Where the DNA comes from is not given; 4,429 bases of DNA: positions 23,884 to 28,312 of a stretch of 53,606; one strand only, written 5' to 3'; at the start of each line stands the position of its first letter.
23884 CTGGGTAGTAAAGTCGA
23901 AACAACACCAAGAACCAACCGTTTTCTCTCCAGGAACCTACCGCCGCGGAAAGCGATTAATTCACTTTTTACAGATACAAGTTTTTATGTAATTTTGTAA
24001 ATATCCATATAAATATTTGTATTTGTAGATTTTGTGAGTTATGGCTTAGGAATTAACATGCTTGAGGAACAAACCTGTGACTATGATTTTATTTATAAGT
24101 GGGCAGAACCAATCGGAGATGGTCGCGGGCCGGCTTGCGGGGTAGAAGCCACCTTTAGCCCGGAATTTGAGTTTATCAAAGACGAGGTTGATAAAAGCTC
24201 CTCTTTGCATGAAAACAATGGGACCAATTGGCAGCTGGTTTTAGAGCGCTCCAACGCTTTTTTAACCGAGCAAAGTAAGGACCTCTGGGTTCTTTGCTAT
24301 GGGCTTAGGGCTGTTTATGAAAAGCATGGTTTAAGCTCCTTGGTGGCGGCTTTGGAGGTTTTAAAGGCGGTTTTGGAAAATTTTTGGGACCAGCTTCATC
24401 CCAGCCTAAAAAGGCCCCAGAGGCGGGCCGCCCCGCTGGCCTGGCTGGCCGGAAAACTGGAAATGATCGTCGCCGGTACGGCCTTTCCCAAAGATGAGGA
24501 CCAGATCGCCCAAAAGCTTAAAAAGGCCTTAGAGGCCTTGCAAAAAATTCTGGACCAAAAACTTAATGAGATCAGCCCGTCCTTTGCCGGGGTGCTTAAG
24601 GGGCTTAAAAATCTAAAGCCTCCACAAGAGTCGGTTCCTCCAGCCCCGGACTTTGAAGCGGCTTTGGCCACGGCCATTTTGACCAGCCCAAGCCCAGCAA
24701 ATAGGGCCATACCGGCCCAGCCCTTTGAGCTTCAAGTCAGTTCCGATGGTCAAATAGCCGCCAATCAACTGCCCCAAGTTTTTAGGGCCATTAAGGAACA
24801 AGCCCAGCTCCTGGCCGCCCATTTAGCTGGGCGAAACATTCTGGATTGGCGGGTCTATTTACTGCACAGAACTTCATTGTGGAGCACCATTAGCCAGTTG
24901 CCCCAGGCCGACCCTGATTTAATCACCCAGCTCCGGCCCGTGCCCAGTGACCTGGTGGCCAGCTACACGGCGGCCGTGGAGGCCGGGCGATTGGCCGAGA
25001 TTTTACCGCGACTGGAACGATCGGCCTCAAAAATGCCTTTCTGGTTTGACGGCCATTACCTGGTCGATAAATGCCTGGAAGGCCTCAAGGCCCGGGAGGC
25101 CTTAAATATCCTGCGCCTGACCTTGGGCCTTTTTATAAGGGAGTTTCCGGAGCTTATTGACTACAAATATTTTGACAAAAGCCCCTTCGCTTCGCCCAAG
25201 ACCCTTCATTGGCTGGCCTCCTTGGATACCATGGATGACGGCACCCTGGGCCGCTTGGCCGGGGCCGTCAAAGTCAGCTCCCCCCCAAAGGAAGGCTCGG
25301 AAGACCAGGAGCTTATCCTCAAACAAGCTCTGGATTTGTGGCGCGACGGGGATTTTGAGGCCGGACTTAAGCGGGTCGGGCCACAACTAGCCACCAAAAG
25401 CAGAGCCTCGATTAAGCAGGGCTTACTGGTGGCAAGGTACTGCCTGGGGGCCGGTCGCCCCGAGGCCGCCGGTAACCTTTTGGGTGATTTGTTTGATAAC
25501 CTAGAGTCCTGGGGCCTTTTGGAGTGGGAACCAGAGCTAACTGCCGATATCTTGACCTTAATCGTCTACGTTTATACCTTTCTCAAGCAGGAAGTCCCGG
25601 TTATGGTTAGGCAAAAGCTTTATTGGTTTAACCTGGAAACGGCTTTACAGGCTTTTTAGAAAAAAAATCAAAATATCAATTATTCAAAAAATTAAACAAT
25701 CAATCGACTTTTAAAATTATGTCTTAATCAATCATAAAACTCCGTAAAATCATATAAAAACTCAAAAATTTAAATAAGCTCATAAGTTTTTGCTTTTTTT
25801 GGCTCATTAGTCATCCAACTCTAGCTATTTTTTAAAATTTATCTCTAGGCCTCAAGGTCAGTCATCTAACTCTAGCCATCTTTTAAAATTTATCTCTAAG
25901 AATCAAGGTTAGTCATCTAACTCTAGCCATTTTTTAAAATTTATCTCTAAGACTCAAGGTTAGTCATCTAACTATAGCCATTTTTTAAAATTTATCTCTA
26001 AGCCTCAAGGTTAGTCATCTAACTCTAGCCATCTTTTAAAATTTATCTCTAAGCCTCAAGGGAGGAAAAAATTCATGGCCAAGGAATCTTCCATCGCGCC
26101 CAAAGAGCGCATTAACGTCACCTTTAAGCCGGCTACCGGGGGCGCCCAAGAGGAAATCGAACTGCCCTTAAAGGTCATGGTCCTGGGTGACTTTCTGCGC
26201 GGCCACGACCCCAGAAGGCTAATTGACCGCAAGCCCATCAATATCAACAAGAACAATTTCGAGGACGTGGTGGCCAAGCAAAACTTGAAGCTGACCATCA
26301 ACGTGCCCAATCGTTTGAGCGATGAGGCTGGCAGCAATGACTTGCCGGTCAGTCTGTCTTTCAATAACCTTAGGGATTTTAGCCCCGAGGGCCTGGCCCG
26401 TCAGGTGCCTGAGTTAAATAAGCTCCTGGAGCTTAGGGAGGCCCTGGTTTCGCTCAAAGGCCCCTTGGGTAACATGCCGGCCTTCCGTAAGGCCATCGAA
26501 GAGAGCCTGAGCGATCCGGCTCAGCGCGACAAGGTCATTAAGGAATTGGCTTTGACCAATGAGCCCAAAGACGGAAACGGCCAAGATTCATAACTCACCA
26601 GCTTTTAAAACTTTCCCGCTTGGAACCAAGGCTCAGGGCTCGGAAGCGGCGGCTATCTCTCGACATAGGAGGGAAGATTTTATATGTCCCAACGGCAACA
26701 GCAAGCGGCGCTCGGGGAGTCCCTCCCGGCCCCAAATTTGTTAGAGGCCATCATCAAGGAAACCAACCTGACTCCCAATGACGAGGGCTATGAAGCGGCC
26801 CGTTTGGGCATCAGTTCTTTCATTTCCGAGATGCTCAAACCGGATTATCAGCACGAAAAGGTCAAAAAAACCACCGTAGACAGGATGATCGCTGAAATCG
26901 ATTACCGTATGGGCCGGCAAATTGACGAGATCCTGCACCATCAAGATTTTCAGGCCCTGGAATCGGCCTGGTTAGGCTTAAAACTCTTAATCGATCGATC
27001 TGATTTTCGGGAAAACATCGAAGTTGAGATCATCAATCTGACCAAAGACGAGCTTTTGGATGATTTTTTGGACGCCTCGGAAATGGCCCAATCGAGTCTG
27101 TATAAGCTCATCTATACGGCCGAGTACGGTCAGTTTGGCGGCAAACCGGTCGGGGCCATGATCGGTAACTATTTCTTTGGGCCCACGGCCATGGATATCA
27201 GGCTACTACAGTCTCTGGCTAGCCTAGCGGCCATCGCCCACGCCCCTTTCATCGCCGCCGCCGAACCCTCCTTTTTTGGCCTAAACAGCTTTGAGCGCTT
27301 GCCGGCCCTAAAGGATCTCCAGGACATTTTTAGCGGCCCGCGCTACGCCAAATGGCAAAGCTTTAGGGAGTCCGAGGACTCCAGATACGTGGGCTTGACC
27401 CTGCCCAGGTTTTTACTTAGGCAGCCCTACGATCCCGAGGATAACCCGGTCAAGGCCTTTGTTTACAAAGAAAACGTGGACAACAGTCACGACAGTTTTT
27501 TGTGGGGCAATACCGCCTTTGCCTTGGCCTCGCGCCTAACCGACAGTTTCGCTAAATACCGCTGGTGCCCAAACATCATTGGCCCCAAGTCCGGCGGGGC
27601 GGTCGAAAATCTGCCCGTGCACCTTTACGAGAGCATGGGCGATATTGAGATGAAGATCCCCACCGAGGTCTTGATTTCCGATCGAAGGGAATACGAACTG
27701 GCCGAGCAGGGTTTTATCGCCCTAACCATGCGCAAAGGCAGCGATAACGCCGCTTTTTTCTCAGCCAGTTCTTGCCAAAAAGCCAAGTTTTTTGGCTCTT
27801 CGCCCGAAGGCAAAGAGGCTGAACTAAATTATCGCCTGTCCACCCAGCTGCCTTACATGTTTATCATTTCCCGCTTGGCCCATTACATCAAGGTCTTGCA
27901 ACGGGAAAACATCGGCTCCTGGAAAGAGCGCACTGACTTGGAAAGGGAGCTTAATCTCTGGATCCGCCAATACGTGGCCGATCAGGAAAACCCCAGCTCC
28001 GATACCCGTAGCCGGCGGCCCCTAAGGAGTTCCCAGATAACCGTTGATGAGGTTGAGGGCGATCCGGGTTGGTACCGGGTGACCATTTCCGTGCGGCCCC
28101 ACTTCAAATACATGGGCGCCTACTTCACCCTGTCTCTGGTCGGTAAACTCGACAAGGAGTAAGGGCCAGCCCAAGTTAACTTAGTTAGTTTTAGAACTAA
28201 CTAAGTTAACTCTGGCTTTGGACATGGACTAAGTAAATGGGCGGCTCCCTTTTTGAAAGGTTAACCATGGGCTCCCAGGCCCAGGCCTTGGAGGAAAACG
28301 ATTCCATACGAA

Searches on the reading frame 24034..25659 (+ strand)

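Call 30: search_protein_families(library=pfam, proteins=[window:24034-25659:+], max_evalue=0.001)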
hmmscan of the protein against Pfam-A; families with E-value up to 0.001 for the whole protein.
window:24034-25659:+ (541 aa): 2 families
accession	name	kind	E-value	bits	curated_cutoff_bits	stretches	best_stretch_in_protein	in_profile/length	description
PF16989.10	T6SS_VasJ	-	1.3e-48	166.2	26.2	1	249-508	3-253/255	Type VI secretion, EvfE, EvfF, ImpA, BimE, VC_A0119, VasJ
PF06812.17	ImpA_N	-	5.1e-24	85.1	26.9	1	34-139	9-118/119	ImpA, N-terminal, type VI secretion system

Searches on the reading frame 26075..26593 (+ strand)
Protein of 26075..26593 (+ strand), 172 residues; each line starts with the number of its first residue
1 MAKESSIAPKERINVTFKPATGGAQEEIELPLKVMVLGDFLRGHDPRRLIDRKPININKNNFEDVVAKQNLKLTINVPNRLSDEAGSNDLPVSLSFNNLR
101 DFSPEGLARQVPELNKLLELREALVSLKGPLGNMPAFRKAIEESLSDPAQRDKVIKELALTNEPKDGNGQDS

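Call 30: search_protein_families(library=pfam, proteins=[window:26075-26593:+], max_evalue=0.001)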
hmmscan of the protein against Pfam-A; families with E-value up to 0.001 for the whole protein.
window:26075-26593:+ (172 aa): 1 family
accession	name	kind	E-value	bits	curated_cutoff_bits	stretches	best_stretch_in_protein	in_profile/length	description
PF05591.17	T6SS_VipA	-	1.1e-51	175.2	24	1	7-158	3-154/155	Type VI secretion system, VipA, VC_A0107 or Hcp2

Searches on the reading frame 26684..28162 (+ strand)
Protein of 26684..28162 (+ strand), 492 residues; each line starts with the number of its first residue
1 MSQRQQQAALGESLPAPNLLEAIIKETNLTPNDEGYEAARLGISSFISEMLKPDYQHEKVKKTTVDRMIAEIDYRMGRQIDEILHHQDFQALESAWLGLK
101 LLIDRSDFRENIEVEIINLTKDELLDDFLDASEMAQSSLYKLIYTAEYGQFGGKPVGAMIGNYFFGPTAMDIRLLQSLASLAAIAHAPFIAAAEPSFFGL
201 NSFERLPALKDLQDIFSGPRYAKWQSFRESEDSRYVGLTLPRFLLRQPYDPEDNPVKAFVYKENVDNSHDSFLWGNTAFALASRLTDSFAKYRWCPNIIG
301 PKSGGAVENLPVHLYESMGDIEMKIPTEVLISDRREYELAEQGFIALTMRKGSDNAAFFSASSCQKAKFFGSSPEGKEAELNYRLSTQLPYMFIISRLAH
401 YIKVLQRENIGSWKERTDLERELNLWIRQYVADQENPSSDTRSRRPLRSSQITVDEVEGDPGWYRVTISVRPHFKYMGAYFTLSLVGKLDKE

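Call 30: search_protein_families(library=pfam, proteins=[window:26684-28162:+], max_evalue=0.001)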
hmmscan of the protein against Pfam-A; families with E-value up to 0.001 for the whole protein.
window:26684-28162:+ (492 aa): 2 families
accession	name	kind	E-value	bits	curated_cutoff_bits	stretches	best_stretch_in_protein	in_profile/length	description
PF05943.17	VipB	-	2.9e-129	430.9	27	1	66-365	1-301/301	EvpB/VC_A0108, tail sheath N-terminal domain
PF18945.5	VipB_2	-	2.4e-46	157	27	1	378-489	1-112/112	EvpB/VC_A0108, tail sheath gpW/gp25-like domain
